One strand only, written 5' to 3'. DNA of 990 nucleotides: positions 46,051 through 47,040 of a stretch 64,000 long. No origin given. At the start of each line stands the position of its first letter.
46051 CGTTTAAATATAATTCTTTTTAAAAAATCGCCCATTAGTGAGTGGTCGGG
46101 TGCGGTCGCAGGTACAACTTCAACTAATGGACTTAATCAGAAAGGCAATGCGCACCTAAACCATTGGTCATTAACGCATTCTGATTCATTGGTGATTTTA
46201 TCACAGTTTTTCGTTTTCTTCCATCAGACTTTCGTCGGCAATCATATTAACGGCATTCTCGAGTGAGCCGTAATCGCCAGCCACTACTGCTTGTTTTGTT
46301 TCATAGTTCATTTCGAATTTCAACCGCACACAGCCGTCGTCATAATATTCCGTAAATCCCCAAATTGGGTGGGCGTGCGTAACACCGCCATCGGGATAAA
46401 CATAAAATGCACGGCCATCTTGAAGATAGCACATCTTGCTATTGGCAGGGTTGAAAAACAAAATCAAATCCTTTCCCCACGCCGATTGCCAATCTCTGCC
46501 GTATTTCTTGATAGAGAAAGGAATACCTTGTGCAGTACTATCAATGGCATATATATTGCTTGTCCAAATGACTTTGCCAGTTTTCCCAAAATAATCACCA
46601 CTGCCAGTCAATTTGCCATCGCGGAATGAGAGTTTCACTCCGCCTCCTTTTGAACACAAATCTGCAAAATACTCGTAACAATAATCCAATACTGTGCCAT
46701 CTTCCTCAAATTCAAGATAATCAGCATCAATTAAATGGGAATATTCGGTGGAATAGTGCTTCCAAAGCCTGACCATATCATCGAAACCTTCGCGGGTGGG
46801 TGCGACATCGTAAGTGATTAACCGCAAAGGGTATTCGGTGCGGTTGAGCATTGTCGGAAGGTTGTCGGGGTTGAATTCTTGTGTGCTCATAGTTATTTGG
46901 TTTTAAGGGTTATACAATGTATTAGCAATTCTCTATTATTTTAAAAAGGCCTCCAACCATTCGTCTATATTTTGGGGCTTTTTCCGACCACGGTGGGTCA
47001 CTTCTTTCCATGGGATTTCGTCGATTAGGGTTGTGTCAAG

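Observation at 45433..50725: Tightly packed operon with three different calcineurin-like phosphoesterases and unknown proteins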

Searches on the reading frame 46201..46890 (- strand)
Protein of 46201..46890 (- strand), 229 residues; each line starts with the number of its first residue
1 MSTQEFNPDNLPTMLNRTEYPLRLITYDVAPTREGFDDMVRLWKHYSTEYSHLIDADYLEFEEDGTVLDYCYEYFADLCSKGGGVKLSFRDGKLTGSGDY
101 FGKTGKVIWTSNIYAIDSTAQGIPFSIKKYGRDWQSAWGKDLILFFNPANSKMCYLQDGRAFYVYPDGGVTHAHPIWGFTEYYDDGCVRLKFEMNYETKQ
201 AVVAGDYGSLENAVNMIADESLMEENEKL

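Call 4: search_protein_families(library=pfam, proteins=[window:46201-46890:-], max_evalue=0.1)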
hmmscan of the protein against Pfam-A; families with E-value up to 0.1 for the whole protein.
window:46201-46890:- (229 aa): 1 family
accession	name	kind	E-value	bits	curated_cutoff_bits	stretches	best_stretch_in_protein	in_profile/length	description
PF10367.15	zf-Vps39_C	-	0.096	12.7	24.7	0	160-174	22-36/41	Vacuolar sorting protein 39 C-terminal zinc finger domain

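Call 5: search_protein_families(library=padloc, proteins=[window:46201-46890:-], max_evalue=0.1)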
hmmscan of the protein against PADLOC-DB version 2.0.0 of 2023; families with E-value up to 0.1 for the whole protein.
window:46201-46890:- (229 aa): 1 family
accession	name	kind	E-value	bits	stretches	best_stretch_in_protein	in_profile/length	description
PDLC04234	IetS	-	0.01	12.1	1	3-56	99-152/656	-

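Call 6: search_protein_families(library=ncbifam, proteins=[window:46201-46890:-], max_evalue=0.1)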
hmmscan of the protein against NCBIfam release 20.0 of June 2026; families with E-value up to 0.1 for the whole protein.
window:46201-46890:- (229 aa): 0 families

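Call 7: search_protein_families(library=phrogs, proteins=[window:46201-46890:-], max_evalue=0.01)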
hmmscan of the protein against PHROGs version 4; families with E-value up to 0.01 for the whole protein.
window:46201-46890:- (229 aa): 0 families

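Call 84: search_solved_structures(query=window:46201-46890:-, max_evalue=5)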
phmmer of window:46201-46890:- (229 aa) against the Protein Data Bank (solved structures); distinct sequences matched with E-value up to 5: 1.
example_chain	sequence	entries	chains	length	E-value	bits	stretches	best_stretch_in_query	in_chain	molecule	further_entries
9lho_H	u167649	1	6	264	2.2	11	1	59-107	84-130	scFv of 6Y13 chimera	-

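Call 85: list_cluster_members(proteins=[window:46204-46890:-, window:49229-50680:-, window:46939-47811:-, window:47811-48401:-, window:48401-49195:-, window:45436-46017:-])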
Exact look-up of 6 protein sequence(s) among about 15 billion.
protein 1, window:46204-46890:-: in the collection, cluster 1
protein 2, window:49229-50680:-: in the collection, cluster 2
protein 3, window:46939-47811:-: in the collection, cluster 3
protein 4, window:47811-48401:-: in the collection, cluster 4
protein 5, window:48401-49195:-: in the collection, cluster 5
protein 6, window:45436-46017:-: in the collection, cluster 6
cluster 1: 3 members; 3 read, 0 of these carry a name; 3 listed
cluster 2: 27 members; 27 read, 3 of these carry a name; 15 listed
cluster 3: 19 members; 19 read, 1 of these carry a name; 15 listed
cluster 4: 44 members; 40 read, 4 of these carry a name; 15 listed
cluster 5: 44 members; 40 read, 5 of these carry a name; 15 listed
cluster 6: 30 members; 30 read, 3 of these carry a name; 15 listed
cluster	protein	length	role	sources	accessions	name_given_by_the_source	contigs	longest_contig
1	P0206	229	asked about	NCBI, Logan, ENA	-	-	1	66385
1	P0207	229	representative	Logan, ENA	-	-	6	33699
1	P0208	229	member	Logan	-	-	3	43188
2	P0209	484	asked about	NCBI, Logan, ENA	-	-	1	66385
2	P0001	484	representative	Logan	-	-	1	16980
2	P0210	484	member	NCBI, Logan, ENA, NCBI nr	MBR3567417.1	MAG: hypothetical protein IKN94_04005 [Salinivirgaceae bacterium] | hypothetical protein [Salinivirgaceae bacterium]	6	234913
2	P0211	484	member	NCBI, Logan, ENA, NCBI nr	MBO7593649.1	MAG: hypothetical protein J6T12_01665 [Salinivirgaceae bacterium] | hypothetical protein [Salinivirgaceae bacterium]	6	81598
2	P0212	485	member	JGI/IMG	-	hypothetical protein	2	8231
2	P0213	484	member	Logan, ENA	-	-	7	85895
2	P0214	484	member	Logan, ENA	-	-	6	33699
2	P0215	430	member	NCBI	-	-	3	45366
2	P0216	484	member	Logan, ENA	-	-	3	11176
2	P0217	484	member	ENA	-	-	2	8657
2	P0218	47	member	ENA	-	-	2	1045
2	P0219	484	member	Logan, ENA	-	-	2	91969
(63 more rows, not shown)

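Call 104: find_encoding_contigs(protein=P0207, flank=9000, max_places=4)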
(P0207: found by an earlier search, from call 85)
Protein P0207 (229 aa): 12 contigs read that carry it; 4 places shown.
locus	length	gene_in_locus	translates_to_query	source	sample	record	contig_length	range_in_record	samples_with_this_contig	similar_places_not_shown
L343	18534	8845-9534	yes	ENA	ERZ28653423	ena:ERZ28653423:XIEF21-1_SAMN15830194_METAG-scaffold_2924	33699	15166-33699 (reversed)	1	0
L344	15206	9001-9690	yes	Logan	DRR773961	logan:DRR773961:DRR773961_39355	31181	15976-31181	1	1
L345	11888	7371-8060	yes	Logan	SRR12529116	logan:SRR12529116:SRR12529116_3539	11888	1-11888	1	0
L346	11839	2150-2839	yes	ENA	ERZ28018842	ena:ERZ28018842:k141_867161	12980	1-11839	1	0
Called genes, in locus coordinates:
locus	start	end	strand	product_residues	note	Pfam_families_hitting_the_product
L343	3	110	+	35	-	?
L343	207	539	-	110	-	PF03819:MazG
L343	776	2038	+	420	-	PF17293:Arm-DNA-bind_5, PF13102:Phage_int_SAM_5 (weak), PF00589:Phage_integrase (weak)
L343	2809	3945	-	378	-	PF00589:Phage_integrase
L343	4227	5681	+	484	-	-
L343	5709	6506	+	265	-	PF00149:Metallophos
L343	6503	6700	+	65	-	-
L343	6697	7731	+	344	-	PF00149:Metallophos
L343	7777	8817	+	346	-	-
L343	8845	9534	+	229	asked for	-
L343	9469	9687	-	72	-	-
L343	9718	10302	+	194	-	-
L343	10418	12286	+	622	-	PF09820:AAA-ATPase_like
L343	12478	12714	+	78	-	PF12668:DUF3791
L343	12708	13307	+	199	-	PF15919:HicB_lk_antitox (faint), PF15970:HicB-like_2 (faint)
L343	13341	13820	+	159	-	-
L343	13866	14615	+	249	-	PF20217:DUF6577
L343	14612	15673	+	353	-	PF08843:AbiEii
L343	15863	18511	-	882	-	PF13086:AAA_11, PF13245:AAA_19, PF13604:AAA_30 (faint), PF09848:SLFN-g3_helicase, PF13361:UvrD_C (weak), PF13086:AAA_11, PF13087:AAA_12, PF13538:UvrD_C_2, +1 more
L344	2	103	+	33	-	-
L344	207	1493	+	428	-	PF13102:Phage_int_SAM_5 (weak)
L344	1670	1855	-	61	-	-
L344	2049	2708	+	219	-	PF19514:MobC_2 (weak), PF21983:NikA-like, PF05713:MobC (weak)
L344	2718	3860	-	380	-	PF00589:Phage_integrase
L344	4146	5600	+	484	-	-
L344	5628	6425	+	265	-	PF00149:Metallophos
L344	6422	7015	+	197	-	PF00149:Metallophos (weak), PF12850:Metallophos_2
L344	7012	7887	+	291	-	PF00149:Metallophos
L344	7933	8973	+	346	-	-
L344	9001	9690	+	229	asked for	-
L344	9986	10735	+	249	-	PF20217:DUF6577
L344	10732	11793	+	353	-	PF08843:AbiEii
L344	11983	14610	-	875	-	PF04851:ResIII (faint), PF13086:AAA_11, PF13245:AAA_19, PF09848:SLFN-g3_helicase, PF13086:AAA_11, PF13087:AAA_12, PF13361:UvrD_C, PF13538:UvrD_C_2, +2 more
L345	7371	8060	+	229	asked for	-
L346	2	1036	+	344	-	PF00149:Metallophos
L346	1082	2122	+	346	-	-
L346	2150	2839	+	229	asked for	-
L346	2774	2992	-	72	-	-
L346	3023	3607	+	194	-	-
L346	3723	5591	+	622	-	PF09820:AAA-ATPase_like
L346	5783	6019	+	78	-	PF12668:DUF3791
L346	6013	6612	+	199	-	PF15919:HicB_lk_antitox (faint), PF15970:HicB-like_2 (faint)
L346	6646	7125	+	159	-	-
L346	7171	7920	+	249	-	PF20217:DUF6577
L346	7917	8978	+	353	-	PF08843:AbiEii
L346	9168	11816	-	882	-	PF13086:AAA_11, PF13245:AAA_19, PF13604:AAA_30 (faint), PF09848:SLFN-g3_helicase, PF13361:UvrD_C (weak), PF13086:AAA_11, PF13087:AAA_12, PF13538:UvrD_C_2, +1 more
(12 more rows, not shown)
